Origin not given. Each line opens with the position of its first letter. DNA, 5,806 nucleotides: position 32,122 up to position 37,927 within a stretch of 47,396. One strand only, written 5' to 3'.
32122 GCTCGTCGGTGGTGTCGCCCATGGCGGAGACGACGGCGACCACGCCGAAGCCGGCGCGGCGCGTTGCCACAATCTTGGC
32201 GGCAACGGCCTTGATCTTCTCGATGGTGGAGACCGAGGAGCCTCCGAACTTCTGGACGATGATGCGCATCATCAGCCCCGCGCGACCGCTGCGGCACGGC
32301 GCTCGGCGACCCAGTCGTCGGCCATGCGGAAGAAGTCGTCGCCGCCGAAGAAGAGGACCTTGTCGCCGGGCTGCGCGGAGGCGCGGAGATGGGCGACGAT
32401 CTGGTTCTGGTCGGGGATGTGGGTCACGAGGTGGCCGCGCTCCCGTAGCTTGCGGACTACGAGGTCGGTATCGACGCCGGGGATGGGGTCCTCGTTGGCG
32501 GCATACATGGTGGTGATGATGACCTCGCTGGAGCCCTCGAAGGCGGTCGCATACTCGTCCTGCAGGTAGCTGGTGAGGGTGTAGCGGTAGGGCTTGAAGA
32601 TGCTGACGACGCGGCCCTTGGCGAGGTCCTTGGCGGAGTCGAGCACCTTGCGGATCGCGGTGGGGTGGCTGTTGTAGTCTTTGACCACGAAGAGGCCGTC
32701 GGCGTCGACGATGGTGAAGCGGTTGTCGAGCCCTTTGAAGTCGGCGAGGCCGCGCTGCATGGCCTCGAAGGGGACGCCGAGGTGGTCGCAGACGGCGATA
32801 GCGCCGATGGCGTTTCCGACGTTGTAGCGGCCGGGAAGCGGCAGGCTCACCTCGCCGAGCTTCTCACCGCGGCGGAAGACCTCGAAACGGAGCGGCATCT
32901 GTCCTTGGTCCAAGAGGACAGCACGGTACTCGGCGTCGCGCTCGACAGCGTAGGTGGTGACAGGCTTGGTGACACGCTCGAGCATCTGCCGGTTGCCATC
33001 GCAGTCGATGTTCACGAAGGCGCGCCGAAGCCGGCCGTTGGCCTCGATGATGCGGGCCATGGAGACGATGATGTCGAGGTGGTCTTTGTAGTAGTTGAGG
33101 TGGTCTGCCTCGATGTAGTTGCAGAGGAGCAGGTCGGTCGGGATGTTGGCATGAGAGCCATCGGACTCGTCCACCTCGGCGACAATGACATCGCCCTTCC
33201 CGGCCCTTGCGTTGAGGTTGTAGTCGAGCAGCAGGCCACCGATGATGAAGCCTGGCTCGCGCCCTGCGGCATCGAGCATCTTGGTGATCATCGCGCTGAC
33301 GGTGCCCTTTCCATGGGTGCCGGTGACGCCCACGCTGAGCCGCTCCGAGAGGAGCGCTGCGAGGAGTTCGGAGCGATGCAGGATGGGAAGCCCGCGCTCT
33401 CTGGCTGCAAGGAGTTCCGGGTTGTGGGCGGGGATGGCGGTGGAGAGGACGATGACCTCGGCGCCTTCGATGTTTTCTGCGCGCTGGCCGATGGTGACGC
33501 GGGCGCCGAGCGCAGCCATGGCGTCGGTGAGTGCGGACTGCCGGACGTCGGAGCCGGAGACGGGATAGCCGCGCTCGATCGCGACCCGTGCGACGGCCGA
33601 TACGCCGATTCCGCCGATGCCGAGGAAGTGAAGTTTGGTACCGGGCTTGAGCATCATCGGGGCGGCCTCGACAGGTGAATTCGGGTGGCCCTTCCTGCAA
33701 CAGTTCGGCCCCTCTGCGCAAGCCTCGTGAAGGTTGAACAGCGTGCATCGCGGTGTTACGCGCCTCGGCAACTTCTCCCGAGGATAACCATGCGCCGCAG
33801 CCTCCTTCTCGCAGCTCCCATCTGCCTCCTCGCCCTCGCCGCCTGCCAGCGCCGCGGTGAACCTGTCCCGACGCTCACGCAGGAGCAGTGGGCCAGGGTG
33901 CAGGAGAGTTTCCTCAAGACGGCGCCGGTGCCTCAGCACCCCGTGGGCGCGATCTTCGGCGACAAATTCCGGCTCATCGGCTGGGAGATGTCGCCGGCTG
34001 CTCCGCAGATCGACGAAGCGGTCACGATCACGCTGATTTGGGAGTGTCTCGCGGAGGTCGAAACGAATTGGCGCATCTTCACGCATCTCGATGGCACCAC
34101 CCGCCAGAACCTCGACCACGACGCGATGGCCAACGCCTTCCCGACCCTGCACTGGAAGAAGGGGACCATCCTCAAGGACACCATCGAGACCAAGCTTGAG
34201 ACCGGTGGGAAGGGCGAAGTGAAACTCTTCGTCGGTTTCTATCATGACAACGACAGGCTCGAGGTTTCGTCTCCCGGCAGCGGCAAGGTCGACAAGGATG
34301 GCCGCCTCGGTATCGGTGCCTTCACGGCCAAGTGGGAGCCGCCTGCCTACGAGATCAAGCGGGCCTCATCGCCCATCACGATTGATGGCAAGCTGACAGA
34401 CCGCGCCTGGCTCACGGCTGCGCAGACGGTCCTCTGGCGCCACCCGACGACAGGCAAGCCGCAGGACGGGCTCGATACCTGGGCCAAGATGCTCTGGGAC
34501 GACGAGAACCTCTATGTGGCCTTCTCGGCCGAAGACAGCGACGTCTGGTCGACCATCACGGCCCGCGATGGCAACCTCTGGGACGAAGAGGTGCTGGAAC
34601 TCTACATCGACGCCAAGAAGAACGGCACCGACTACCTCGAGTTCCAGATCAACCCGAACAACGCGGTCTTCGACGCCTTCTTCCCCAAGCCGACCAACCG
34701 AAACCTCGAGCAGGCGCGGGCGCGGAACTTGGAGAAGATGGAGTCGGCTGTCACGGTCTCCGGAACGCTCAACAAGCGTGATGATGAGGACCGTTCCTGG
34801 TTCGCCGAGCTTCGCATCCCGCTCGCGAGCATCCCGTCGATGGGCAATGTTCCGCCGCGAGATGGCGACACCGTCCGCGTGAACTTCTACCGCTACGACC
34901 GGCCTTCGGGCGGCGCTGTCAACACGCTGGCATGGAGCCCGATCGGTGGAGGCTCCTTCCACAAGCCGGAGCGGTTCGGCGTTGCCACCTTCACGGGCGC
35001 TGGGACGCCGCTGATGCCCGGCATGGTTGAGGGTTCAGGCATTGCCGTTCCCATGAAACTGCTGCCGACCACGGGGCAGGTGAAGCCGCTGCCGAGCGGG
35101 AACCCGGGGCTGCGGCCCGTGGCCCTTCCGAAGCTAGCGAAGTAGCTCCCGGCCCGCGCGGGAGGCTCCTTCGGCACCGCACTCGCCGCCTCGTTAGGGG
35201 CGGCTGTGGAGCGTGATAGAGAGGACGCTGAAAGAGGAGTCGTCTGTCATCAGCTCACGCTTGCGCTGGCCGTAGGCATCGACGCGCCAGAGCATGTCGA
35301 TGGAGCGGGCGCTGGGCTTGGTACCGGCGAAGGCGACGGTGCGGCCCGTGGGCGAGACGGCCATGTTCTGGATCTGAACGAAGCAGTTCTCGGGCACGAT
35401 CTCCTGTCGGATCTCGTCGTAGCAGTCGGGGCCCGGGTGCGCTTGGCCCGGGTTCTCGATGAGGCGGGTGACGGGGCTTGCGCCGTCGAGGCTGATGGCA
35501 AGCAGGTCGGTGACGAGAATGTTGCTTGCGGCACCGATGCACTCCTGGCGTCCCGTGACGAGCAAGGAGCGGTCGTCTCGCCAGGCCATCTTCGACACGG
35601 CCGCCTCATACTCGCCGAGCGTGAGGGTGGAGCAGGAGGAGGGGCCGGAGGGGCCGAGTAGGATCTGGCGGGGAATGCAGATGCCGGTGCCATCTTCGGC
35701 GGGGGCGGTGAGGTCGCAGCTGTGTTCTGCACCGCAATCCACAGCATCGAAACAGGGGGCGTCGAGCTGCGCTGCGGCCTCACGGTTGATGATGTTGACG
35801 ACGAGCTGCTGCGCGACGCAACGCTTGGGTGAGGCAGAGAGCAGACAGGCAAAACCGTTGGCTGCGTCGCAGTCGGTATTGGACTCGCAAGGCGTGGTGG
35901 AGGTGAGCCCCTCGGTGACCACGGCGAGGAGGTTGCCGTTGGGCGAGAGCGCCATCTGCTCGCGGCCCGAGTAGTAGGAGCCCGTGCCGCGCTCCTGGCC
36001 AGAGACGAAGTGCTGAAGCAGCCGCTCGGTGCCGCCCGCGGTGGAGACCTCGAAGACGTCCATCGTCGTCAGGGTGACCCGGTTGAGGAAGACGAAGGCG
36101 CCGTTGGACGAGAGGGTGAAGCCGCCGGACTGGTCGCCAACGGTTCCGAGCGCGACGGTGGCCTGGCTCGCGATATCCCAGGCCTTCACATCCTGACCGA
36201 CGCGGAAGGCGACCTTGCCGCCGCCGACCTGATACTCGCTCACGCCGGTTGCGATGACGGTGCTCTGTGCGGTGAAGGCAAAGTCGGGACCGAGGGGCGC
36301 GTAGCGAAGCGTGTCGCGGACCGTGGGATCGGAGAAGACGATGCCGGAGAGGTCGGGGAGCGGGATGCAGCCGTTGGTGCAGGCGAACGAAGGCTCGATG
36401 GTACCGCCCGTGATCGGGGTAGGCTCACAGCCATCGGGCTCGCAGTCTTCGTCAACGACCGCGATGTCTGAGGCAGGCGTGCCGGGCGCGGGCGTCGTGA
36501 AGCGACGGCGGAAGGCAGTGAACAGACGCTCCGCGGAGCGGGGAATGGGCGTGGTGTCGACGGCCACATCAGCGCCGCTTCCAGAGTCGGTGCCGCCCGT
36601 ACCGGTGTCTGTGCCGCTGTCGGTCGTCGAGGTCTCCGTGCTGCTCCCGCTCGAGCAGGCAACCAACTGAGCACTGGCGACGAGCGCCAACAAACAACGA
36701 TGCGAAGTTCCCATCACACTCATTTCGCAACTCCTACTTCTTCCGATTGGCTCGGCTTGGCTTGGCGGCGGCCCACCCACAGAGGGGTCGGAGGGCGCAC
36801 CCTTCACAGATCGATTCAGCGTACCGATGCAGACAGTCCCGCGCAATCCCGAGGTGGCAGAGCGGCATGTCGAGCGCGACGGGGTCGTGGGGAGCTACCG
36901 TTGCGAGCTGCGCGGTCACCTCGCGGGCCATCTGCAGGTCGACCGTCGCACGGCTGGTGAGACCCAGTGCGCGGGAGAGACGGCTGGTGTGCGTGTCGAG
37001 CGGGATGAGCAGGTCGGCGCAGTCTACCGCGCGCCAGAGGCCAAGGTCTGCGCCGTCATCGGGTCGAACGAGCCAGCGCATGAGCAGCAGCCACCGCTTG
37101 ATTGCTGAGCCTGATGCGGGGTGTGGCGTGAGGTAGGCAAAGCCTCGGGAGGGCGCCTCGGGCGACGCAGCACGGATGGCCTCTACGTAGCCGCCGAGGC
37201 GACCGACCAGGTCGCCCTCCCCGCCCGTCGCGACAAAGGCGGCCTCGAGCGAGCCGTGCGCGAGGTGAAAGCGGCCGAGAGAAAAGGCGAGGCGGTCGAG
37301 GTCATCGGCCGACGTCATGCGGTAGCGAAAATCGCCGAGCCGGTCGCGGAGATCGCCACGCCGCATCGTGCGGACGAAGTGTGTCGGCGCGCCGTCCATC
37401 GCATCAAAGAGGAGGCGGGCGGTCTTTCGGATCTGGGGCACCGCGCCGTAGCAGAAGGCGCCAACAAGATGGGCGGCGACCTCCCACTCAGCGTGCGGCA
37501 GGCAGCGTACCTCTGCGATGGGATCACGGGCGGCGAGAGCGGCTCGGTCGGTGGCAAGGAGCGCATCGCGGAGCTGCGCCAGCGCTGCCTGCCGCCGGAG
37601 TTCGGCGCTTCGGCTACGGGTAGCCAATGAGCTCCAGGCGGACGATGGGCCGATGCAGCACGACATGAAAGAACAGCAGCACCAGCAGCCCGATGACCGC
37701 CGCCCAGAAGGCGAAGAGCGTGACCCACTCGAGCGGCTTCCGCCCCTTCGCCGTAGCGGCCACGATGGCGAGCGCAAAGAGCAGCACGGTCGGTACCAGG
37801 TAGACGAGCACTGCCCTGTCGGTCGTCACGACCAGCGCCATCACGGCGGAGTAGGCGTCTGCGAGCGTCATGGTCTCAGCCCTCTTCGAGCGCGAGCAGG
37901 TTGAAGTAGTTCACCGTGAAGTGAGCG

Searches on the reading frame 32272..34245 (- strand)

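Call 19: search_protein_families(library=pfam, proteins=[window:32272-34245:-], max_evalue=0.001)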
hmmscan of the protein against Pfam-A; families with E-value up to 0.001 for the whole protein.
window:32272-34245:- (657 aa): 3 families
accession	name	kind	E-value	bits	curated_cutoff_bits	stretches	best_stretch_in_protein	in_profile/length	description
PF01225.30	Mur_ligase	-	4.4e-25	88.3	21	1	205-301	2-93/95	Mur ligase family, catalytic domain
PF08245.18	Mur_ligase_M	-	1.5e-16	61.4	24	1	307-486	1-200/200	Mur ligase middle domain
PF02875.26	Mur_ligase_C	-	2e-15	58.2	28.4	1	509-634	2-125/127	Mur ligase, glutamate ligase domain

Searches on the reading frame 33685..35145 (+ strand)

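Call 19: search_protein_families(library=pfam, proteins=[window:33685-35145:+], max_evalue=0.001)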
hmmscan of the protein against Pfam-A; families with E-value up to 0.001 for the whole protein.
window:33685-35145:+ (486 aa): 2 families
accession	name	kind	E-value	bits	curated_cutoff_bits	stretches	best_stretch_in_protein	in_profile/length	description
PF06452.16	CBM9_1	-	1.8e-14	54.5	23.4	1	233-437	1-183/185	Carbohydrate family 9 binding domain-like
PF16011.10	CBM9_2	-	1.9e-06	28.2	25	1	272-435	38-198/199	Carbohydrate-binding family 9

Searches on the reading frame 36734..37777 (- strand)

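Call 19: search_protein_families(library=pfam, proteins=[window:36734-37777:-], max_evalue=0.001)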
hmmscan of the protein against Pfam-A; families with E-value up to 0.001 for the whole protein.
window:36734-37777:- (347 aa): 1 family
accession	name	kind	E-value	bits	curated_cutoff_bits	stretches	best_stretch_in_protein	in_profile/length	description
PF09674.15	DUF2400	-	2.5e-51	175.3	25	1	85-311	1-224/225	Protein of unknown function (DUF2400)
